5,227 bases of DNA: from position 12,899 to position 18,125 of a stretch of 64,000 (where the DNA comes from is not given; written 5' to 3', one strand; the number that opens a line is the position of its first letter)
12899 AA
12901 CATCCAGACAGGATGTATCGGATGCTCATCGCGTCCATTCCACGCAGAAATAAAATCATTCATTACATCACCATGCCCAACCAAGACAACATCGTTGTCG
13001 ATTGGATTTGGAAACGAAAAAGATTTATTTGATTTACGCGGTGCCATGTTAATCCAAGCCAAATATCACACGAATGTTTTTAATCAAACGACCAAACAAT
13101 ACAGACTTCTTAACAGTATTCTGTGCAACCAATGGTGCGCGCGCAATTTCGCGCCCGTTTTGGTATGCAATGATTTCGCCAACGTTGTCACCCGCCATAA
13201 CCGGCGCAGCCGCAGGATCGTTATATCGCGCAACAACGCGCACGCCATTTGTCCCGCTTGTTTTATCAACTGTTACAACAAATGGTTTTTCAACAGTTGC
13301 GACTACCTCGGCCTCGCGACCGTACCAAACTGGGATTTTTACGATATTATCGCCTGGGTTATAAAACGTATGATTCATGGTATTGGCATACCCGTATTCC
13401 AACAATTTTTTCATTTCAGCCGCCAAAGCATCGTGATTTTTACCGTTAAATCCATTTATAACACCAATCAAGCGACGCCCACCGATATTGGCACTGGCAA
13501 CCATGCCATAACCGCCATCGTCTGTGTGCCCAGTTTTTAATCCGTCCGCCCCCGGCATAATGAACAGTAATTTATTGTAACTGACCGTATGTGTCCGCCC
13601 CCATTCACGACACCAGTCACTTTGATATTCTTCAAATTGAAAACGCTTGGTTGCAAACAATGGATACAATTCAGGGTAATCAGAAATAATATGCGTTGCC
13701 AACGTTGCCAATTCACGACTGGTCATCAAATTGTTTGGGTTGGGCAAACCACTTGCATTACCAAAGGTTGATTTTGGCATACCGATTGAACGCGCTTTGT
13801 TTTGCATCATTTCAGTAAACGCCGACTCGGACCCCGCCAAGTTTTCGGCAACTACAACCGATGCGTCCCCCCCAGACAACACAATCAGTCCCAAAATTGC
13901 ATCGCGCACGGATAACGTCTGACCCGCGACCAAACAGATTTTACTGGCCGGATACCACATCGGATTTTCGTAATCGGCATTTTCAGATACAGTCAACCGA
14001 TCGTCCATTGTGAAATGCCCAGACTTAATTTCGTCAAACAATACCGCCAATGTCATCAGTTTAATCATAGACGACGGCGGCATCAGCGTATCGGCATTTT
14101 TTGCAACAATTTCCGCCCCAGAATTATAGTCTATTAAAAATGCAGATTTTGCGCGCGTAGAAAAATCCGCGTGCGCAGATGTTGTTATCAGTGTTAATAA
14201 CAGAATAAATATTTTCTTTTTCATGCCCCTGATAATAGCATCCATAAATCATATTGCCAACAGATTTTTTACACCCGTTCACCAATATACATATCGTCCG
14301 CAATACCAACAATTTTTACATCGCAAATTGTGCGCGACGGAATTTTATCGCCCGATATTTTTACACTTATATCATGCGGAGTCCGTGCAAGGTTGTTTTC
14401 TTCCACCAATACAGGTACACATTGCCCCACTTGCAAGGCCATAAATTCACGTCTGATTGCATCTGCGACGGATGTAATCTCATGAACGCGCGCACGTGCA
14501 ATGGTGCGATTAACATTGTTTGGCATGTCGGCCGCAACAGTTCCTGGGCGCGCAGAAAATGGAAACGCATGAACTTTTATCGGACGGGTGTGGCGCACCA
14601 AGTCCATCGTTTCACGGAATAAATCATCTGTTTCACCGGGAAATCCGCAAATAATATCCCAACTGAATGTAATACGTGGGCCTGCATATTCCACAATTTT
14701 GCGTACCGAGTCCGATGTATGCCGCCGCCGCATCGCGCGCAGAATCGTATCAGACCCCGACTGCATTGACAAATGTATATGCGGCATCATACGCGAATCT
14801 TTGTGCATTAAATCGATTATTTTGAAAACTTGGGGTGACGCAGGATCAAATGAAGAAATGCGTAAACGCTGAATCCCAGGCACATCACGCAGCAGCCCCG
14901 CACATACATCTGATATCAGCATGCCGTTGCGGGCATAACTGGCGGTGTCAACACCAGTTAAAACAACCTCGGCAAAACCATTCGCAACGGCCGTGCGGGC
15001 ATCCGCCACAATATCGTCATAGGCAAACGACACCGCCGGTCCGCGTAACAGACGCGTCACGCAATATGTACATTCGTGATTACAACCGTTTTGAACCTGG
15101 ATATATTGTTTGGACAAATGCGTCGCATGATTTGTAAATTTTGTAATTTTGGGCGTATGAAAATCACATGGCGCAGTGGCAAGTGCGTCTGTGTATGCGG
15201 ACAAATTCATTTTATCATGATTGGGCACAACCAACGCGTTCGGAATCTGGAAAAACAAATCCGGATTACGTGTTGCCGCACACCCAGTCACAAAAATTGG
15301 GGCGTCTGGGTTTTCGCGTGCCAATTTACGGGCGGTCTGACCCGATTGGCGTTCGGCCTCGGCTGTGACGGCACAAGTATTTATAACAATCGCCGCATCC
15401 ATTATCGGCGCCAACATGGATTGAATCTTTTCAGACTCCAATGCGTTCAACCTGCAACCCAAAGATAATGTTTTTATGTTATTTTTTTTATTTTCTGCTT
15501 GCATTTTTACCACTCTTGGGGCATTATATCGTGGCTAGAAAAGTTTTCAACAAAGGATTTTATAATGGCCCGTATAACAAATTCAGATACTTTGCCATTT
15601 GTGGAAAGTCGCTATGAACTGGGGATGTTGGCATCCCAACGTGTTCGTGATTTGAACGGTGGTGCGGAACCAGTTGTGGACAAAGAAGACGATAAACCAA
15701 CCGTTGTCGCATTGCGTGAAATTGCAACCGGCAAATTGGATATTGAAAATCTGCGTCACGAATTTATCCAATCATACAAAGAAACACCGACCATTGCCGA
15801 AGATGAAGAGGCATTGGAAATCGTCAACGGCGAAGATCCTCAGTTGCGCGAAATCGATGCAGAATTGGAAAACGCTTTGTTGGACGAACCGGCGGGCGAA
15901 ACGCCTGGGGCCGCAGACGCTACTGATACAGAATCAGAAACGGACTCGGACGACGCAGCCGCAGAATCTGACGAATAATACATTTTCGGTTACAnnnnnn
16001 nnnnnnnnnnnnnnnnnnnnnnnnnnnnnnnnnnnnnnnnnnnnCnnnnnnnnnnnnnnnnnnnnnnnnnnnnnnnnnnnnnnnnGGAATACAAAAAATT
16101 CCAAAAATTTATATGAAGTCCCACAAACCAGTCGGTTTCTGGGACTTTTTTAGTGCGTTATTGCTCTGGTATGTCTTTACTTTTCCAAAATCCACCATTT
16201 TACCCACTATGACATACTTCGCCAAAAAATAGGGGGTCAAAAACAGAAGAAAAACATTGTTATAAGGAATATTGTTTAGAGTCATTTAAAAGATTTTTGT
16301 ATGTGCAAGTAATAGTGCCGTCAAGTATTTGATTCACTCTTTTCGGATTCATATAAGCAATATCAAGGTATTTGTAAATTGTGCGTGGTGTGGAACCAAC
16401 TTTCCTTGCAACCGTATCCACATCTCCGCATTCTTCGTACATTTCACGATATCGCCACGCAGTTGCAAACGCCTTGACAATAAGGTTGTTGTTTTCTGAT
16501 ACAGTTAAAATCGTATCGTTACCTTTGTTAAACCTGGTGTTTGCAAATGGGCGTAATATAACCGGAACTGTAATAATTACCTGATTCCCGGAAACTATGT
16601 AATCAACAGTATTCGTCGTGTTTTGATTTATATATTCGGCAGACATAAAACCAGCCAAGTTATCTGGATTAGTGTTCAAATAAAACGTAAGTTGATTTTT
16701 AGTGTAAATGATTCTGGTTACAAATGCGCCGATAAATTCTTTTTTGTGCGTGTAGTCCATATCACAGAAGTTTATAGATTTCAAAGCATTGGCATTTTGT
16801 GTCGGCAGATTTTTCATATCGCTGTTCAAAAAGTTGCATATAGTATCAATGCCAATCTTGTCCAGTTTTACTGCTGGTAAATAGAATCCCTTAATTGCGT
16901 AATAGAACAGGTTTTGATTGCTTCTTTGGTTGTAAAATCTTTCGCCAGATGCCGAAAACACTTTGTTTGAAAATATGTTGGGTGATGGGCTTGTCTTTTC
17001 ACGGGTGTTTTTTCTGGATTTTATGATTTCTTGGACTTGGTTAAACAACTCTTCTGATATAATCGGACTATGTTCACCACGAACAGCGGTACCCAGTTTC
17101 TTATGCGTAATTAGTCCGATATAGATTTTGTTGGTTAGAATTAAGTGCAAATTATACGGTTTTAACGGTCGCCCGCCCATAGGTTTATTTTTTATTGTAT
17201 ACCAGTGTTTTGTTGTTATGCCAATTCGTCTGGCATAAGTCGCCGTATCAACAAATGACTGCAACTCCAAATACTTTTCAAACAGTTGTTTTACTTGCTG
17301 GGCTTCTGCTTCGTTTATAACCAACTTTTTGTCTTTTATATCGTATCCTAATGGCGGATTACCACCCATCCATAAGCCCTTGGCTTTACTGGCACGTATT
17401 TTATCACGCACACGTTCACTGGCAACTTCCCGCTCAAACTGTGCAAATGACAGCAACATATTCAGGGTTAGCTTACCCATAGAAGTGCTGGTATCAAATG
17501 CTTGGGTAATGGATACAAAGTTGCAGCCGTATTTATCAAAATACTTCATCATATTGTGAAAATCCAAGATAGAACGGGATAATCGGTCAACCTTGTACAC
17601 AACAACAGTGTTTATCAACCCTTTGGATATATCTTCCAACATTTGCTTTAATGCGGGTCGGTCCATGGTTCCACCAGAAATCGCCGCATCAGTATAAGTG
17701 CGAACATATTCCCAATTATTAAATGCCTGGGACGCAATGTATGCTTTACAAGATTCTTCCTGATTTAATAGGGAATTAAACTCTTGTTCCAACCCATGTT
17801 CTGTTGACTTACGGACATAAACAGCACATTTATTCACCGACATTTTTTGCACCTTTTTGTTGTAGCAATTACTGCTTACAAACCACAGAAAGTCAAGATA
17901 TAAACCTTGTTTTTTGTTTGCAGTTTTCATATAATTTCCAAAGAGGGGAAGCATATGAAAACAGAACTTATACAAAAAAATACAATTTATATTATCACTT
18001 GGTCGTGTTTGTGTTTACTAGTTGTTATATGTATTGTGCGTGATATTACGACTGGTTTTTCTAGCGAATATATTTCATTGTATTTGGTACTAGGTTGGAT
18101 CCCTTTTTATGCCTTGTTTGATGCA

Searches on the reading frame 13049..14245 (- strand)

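Call 40: search_protein_families(library=pfam, proteins=[window:13049-14245:-], max_evalue=0.001)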
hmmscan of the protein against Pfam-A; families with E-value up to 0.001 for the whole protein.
window:13049-14245:- (398 aa): 3 families
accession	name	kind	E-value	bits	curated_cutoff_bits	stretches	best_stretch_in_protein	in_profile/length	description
PF00768.25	Peptidase_S11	-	1.3e-51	175.8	27.6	1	23-263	4-234/239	D-alanyl-D-alanine carboxypeptidase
PF07943.18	PBP5_C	-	6.3e-15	55.6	21.2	1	292-380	4-91/91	Penicillin-binding protein 5, C-terminal domain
PF13354.11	Beta-lactamase2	-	2.9e-11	43.6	22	1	37-188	4-148/214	Beta-lactamase enzyme family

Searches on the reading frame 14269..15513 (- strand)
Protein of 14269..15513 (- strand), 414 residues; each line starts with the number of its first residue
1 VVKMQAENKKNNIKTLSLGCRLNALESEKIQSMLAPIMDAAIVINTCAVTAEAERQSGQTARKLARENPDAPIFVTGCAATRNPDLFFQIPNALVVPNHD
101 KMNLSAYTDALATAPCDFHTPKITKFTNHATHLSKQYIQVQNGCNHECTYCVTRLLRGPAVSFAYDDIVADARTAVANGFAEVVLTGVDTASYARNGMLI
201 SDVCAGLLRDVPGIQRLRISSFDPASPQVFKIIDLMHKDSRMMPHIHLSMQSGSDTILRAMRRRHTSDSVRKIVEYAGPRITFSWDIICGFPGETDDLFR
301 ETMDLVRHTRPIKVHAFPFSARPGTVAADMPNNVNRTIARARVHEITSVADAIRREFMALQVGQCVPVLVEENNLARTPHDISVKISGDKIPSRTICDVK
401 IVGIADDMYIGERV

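Call 40: search_protein_families(library=pfam, proteins=[window:14269-15513:-], max_evalue=0.001)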
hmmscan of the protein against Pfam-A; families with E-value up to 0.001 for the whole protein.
window:14269-15513:- (414 aa): 2 families
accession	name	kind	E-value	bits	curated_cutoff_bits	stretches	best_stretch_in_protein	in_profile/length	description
PF04055.27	Radical_SAM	-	8.7e-22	78.5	29.5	1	138-306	1-166/166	Radical SAM superfamily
PF00919.26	UPF0004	-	7.7e-13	48.7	27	1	16-91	5-90/98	Uncharacterized protein family UPF0004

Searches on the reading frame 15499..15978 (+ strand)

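Call 41: search_protein_families(library=pfam, proteins=[window:15499-15978:+], max_evalue=0.001)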
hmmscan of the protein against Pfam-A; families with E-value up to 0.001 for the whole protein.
window:15499-15978:+ (159 aa): 1 family
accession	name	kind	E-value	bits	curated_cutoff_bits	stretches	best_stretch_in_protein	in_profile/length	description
PF01192.27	RNA_pol_Rpb6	-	1.8e-15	57.1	26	1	32-82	3-53/53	RNA polymerase Rpb6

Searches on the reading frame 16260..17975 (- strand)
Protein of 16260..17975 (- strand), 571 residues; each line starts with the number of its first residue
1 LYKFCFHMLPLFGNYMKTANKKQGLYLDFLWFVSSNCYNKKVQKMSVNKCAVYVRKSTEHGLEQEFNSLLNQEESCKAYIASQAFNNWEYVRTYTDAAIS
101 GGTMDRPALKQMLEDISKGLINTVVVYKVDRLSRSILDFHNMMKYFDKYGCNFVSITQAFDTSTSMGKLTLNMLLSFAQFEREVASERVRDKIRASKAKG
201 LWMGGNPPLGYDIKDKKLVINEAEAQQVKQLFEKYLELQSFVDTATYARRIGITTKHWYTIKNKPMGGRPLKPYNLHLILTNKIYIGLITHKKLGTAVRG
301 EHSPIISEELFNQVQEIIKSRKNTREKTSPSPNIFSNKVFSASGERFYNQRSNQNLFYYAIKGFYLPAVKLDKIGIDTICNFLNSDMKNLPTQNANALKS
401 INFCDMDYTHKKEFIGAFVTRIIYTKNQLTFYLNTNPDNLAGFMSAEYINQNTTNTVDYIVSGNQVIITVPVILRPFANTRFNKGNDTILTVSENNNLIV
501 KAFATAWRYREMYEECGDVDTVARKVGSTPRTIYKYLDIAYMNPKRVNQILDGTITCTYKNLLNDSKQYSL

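Call 9: search_protein_families(library=padloc, proteins=[window:16260-17975:-], max_evalue=0.01)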
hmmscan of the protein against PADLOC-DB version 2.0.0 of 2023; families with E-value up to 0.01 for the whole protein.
window:16260-17975:- (571 aa): 0 families

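Call 40: search_protein_families(library=pfam, proteins=[window:16260-17975:-], max_evalue=0.001)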
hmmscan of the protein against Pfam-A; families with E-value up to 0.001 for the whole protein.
window:16260-17975:- (571 aa): 2 families
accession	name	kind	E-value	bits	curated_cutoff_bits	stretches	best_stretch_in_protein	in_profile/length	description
PF00239.26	Resolvase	-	6.9e-40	136.9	23.3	1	51-201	2-144/145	Resolvase, N terminal domain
PF07508.19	Recombinase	-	7.6e-15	55.5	21.1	1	223-321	2-102/102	Recombinase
